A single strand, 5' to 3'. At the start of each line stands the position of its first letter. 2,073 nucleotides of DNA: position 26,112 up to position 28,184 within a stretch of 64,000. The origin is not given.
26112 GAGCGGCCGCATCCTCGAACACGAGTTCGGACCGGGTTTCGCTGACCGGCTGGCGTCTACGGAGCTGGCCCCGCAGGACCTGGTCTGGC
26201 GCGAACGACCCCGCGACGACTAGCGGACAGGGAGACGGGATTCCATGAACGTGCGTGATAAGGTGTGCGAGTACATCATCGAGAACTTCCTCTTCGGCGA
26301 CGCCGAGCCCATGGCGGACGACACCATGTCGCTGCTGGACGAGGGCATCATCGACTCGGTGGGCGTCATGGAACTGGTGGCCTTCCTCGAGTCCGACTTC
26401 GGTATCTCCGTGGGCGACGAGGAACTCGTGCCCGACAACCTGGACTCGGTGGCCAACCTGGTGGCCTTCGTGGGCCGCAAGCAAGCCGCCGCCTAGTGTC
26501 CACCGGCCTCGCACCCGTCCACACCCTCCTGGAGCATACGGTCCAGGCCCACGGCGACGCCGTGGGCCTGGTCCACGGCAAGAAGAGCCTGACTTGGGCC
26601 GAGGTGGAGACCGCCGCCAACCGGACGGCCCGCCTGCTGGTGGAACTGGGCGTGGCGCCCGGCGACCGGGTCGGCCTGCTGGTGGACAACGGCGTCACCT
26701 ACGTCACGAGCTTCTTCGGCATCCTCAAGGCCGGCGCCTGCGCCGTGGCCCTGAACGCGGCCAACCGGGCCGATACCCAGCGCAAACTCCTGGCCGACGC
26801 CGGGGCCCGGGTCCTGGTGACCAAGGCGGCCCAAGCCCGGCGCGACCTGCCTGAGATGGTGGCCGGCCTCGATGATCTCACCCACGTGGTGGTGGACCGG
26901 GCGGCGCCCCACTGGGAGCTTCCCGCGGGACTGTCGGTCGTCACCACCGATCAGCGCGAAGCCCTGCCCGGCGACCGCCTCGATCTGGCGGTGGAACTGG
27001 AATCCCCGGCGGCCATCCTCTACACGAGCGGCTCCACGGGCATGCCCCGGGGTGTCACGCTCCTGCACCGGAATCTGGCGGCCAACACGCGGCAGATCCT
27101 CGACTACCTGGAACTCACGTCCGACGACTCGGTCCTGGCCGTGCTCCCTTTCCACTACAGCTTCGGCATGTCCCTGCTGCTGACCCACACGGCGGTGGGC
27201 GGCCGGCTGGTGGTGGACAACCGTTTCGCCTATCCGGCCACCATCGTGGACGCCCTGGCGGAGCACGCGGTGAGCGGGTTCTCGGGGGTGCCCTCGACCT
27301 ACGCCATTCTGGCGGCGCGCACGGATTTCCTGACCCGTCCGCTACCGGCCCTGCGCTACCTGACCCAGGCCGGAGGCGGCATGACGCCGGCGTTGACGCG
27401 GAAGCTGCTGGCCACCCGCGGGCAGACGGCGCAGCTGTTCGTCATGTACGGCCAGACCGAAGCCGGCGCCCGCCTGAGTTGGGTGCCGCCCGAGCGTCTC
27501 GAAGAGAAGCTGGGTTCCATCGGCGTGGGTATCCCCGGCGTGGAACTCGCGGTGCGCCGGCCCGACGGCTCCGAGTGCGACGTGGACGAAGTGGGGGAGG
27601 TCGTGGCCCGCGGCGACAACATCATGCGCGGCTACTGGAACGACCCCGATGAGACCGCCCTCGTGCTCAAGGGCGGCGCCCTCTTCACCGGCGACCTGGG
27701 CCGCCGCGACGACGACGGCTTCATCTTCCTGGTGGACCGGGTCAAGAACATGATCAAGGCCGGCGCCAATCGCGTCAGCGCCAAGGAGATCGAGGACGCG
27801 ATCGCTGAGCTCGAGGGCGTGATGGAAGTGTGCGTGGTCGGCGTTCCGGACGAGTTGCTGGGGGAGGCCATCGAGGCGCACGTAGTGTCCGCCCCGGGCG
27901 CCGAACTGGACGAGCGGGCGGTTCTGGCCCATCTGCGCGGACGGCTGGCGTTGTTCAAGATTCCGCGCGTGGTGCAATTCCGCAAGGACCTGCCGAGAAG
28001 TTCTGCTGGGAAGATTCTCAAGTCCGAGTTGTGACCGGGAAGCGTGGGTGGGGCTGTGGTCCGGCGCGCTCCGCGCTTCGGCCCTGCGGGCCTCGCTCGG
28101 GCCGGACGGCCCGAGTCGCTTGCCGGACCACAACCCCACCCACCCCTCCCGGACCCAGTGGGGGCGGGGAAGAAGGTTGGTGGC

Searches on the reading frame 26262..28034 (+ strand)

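Call 19: search_protein_families(library=pfam, proteins=[window:26262-28034:+], max_evalue=0.0001)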
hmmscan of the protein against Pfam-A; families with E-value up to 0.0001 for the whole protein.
window:26262-28034:+ (590 aa): 2 families
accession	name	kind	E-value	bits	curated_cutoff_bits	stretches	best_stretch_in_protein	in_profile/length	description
PF00501.34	AMP-binding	-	9.5e-76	255.5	29.9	1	90-459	1-384/384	AMP-binding enzyme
PF13193.12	AMP-binding_C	-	7.5e-16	59.3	24.5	1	509-584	1-76/76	AMP-binding enzyme C-terminal domain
